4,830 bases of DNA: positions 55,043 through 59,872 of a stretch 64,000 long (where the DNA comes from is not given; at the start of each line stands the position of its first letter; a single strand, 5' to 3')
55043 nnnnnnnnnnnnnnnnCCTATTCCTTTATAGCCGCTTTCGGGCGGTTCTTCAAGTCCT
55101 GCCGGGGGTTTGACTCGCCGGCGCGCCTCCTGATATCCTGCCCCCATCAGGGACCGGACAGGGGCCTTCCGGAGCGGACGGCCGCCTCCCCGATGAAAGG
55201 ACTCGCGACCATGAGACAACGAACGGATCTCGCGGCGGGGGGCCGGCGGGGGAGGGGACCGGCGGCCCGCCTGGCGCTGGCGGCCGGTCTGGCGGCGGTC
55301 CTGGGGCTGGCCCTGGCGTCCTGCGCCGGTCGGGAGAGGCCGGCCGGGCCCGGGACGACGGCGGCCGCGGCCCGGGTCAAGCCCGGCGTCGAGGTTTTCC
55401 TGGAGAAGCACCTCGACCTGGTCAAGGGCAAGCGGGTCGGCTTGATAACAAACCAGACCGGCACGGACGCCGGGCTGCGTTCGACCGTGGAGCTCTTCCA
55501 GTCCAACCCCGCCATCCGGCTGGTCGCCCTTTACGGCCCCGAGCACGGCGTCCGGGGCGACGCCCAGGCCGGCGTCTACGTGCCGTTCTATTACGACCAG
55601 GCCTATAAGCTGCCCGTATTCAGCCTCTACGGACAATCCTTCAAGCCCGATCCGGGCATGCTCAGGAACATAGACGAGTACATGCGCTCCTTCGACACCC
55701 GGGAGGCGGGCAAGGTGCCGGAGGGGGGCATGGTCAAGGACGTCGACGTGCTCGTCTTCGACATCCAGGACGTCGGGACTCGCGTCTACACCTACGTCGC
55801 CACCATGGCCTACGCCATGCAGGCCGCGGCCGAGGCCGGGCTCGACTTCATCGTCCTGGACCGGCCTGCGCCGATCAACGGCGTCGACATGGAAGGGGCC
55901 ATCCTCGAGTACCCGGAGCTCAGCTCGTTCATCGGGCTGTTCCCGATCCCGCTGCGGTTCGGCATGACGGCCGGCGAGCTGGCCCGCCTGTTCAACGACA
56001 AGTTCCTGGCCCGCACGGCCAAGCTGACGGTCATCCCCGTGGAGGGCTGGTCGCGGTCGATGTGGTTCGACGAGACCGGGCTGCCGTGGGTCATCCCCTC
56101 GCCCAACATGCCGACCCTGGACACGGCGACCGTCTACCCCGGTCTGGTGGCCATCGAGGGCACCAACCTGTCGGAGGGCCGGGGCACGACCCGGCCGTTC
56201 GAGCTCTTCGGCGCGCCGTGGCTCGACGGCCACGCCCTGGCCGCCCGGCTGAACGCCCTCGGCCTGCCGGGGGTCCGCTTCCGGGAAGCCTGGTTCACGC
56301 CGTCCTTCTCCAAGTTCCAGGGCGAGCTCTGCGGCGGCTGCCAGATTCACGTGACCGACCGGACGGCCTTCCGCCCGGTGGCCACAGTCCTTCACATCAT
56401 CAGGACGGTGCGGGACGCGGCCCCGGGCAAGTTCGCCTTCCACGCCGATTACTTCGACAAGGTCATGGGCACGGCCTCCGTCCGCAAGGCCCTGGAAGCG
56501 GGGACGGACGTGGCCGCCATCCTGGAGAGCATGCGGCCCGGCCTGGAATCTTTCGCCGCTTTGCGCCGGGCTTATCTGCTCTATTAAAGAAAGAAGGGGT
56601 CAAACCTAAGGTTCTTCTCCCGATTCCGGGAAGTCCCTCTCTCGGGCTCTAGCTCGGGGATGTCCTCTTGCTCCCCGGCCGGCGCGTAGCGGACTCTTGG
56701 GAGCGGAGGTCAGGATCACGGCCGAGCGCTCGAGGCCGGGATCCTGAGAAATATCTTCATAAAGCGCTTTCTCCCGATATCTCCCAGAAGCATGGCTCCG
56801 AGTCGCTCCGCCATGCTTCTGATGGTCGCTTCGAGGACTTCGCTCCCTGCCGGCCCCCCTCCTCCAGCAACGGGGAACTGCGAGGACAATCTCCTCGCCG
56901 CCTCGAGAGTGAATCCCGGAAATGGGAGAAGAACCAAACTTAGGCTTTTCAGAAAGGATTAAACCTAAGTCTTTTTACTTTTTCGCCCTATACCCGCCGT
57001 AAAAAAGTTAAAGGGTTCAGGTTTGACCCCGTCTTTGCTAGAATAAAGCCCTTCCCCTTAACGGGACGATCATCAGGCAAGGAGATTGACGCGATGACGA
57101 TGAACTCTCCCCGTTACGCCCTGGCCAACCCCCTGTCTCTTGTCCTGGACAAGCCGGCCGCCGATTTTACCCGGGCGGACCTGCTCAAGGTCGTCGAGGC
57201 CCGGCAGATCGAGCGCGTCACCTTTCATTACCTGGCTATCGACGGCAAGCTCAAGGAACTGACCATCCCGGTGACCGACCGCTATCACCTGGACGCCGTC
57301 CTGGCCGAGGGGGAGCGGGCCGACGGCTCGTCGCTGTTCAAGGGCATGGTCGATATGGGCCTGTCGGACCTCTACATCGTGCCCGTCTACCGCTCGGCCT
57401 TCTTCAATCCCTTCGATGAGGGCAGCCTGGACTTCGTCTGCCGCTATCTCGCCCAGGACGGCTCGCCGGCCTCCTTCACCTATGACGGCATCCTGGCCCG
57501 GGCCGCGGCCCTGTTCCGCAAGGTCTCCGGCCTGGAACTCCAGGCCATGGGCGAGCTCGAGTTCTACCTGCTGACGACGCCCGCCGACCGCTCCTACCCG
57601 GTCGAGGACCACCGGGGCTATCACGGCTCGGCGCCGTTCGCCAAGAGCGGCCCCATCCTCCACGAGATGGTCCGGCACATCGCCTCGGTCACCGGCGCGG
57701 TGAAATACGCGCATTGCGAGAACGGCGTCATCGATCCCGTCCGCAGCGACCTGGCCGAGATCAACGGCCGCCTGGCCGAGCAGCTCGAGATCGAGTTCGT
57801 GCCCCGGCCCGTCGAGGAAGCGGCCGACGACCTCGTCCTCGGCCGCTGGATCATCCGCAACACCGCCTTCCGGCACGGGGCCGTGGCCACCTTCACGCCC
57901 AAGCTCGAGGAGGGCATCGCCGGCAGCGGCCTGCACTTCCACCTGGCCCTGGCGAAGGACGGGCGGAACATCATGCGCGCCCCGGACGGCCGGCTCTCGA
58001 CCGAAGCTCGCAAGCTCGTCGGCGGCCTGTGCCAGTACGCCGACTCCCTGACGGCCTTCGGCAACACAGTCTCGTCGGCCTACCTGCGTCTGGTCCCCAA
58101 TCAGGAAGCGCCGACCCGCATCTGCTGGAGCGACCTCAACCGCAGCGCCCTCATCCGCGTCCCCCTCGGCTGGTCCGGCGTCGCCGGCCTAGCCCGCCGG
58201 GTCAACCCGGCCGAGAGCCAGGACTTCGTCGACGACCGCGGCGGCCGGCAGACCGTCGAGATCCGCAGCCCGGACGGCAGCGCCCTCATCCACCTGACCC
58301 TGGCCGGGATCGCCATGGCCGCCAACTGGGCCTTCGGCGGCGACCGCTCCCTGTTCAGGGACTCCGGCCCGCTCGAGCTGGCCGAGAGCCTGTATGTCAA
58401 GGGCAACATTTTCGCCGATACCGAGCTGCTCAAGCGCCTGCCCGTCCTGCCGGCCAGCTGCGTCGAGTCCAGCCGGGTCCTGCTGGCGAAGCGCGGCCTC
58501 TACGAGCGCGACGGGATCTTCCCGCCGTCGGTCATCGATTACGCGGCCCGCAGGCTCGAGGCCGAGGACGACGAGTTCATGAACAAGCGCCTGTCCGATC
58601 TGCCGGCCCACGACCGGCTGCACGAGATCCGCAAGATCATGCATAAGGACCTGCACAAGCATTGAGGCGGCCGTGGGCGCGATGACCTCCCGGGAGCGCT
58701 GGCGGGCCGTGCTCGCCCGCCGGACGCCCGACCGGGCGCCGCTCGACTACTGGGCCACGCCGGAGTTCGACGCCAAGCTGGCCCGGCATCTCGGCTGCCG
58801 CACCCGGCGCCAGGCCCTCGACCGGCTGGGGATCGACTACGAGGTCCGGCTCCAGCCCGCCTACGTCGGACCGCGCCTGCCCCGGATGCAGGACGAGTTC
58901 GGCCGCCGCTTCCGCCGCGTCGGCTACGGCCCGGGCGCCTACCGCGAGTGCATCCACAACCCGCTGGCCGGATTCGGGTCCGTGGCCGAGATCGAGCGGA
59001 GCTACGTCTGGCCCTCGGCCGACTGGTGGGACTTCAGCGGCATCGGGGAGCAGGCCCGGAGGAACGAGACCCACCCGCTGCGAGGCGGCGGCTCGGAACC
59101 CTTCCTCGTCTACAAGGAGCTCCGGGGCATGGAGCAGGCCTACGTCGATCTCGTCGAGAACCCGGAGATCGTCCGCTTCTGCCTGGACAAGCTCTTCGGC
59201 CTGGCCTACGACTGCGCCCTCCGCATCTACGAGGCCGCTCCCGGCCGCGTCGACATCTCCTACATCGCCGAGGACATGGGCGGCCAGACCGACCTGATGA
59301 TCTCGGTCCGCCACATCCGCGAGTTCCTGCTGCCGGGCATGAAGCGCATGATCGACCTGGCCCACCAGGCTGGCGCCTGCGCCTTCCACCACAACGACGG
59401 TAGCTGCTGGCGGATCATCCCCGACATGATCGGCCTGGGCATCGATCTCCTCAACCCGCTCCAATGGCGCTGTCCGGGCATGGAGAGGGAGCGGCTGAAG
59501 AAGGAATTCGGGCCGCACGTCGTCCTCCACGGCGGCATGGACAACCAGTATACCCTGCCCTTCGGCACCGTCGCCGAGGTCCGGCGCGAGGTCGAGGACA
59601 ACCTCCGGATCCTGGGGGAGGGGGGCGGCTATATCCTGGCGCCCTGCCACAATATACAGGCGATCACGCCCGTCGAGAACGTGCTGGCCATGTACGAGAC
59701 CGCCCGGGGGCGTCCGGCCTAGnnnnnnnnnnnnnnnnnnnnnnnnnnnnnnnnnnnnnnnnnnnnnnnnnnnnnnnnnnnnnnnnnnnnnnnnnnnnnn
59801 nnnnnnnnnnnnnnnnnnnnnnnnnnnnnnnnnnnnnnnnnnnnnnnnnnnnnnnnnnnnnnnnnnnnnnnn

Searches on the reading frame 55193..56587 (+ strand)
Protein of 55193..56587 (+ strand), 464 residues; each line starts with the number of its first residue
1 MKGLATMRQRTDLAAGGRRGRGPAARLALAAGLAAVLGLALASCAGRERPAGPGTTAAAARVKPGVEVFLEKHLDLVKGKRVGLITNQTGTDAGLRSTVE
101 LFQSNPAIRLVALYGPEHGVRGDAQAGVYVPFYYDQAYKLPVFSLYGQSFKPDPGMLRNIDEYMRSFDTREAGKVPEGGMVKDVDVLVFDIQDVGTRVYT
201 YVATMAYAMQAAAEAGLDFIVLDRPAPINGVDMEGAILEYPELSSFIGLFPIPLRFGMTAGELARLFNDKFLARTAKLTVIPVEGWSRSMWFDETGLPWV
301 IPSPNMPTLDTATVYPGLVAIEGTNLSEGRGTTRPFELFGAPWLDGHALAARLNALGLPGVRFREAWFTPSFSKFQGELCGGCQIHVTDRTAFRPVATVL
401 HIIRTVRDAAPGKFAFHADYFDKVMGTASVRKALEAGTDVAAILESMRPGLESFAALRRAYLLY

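Call 44: search_protein_families(library=pfam, proteins=[window:55193-56587:+], max_evalue=0.00001)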
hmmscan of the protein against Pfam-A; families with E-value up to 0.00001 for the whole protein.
window:55193-56587:+ (464 aa): 2 families
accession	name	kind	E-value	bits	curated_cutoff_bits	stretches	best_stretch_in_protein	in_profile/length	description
PF07075.17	NamZ_N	-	4.2e-77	258.6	26.9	2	174-309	69-202/203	Exo-beta-N-acetylmuramidase NamZ, N-terminal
PF20732.2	NamZ_C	-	7.7e-57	192.8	25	1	314-464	2-152/152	Exo-beta-N-acetylmuramidase NamZ, C-terminal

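Call 59: find_homologous_proteins(query=window:55193-56587:+, max_evalue=1e-100)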
Query window:55193-56587:+ (464 aa): 3891 proteins with E <= 1e-100 among 8000 candidates; the best 120 are listed.
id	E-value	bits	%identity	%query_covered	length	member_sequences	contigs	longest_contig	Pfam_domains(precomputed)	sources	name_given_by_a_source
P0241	0.0e+0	1032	100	99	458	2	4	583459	PF07075.18,PF20732.3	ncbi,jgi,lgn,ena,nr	ncbi:MAG TPA: DUF1343 domain-containing protein [Candidatus Aminicenantes bacterium]|nr:DUF1343 doma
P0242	1.9e-262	889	86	99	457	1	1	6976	PF07075.18,PF20732.3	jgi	jgi:uncharacterized protein YbbC (DUF1343 family)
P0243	9.7e-258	874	83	99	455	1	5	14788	PF07075.18,PF20732.3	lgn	-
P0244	1.2e-257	874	87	90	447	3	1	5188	PF07075.18,PF20732.3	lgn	-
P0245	1.3e-255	867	83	99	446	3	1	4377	PF07075.18,PF20732.3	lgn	-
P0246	1.5e-250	850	85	91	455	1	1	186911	PF07075.18,PF20732.3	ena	-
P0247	2.7e-250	849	81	99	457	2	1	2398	PF07075.18,PF20732.3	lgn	-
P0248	5.4e-249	845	81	99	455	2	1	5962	PF07075.18,PF20732.3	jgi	jgi:uncharacterized protein YbbC (DUF1343 family)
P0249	7.6e-249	845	80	99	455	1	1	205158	PF07075.18,PF20732.3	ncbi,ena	-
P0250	2.6e-248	843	85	90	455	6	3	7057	PF07075.18,PF20732.3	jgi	jgi:uncharacterized protein YbbC (DUF1343 family)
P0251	1.6e-247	840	84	93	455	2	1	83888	PF07075.18,PF20732.3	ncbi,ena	-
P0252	1.2e-246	837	85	87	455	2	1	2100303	PF07075.18,PF20732.3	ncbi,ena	-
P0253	2.7e-246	836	80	99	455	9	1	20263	PF07075.18,PF20732.3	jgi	jgi:uncharacterized protein YbbC (DUF1343 family)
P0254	3.2e-246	836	85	87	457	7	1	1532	PF07075.18,PF20732.3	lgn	-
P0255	6.9e-246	835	83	93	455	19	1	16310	PF07075.18,PF20732.3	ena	-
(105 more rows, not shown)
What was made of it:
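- The window's own NamZ protein is 100% identical to one from a Candidatus Aminicenantes MAG (call 59).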

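Call 60: find_encoding_contigs(protein=P0241, flank=2000, max_places=6)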
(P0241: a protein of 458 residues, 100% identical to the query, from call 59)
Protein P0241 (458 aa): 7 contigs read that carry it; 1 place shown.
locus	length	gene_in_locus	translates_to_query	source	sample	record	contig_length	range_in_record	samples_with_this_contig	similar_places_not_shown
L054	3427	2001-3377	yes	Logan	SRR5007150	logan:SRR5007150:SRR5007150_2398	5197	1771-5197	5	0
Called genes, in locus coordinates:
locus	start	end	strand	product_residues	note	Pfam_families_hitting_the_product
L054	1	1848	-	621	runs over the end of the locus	PF00149:Metallophos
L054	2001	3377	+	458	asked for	PF07075:NamZ_N, PF20732:NamZ_C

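Call 61: find_encoding_contigs(protein=P0242, flank=2000, max_places=2)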
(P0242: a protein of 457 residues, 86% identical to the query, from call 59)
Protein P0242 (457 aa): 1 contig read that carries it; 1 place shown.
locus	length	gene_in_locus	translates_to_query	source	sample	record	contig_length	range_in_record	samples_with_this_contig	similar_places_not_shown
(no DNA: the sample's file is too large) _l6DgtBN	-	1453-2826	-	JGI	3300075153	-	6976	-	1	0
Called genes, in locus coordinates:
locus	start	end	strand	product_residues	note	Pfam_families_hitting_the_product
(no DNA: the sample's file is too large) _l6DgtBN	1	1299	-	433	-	?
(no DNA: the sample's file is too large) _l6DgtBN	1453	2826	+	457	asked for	PF07075:NamZ_N, PF20732:NamZ_C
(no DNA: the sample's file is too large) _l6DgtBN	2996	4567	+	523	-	PF03951:Gln-synt_N, PF00120:Gln-synt_C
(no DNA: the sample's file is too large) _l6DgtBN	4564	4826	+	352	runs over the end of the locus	PF01208:URO-D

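Call 62: find_encoding_contigs(protein=P0243, flank=2000, max_places=2)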
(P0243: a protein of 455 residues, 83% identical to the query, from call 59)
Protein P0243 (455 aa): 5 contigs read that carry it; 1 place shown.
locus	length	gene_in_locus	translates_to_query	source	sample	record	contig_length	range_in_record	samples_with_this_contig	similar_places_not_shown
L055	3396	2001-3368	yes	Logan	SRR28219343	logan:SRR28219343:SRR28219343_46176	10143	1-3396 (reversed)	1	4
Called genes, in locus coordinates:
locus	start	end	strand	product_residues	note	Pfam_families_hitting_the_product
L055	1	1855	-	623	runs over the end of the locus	PF00149:Metallophos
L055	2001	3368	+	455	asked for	PF07075:NamZ_N, PF20732:NamZ_C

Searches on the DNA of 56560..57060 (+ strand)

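Call 23: search_rna_families(source=window, start=56560, end=57060, threshold=evalue, max_evalue=10)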
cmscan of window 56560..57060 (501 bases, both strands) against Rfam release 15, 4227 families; matches with E-value up to 10: 2.
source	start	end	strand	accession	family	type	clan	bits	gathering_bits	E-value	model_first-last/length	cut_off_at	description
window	56951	57033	+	RF04157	MIR9486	Gene; miRNA;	-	18.4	100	0.49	1-119/119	no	MIR9486 microRNA precursor family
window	56960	56976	-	RF02129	GNAS-AS1_3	Gene; lncRNA;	-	10.9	42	8.2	1-38/38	no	GNAS antisense RNA 1 conserved region 3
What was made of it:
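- On Any curated structured RNA family (Rfam 15): A scan at E <= 10 over 56560-57060 gave nothing inside the element (call 23).
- Tried and rejected: A permissive scan around copy 3 gave only two chance-level hits outside the element (call 23).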

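Call 24: search_dna_similar(query=window:56610-56935:+, collection=plasmids, mode=distant, max_evalue=0.01)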
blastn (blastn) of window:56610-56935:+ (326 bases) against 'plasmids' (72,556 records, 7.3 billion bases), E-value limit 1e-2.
No match.
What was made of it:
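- Tried and rejected: Plasmid collection. blastn in 'distant' mode with copy 3 gave no match (call 24).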

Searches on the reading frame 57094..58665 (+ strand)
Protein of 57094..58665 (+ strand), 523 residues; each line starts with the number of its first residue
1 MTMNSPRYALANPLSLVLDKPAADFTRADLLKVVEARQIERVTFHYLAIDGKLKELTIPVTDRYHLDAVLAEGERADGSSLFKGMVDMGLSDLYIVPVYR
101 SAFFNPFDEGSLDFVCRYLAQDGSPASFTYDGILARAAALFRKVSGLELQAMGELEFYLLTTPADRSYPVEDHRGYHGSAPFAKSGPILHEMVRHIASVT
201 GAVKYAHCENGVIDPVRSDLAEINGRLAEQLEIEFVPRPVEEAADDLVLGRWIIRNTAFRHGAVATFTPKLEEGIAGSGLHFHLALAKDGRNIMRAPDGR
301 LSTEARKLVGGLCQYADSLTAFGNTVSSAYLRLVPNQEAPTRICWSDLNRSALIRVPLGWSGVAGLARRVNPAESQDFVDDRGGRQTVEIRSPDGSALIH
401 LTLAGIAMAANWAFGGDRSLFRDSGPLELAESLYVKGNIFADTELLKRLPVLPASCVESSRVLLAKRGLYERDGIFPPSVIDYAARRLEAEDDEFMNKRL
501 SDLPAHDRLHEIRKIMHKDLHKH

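Call 44: search_protein_families(library=pfam, proteins=[window:57094-58665:+], max_evalue=0.00001)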
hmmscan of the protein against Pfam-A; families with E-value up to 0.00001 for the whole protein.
window:57094-58665:+ (523 aa): 2 families
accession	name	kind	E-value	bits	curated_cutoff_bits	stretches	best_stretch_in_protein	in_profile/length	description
PF00120.29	Gln-synt_C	-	2e-42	145.9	24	1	133-410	7-260/344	Glutamine synthetase, catalytic domain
PF03951.24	Gln-synt_N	-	3.2e-09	36.7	33.4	1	39-117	2-78/82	Glutamine synthetase, beta-Grasp domain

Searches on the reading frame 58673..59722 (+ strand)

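Call 74: search_protein_families(library=pfam, proteins=[window:58673-59722:+], max_evalue=0.00001)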
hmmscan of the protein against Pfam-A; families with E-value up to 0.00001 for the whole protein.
window:58673-59722:+ (349 aa): 1 family
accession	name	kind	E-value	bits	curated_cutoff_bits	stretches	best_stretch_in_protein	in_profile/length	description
PF01208.23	URO-D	-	3.9e-18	66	23.9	1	131-345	134-344/346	Uroporphyrinogen decarboxylase (URO-D)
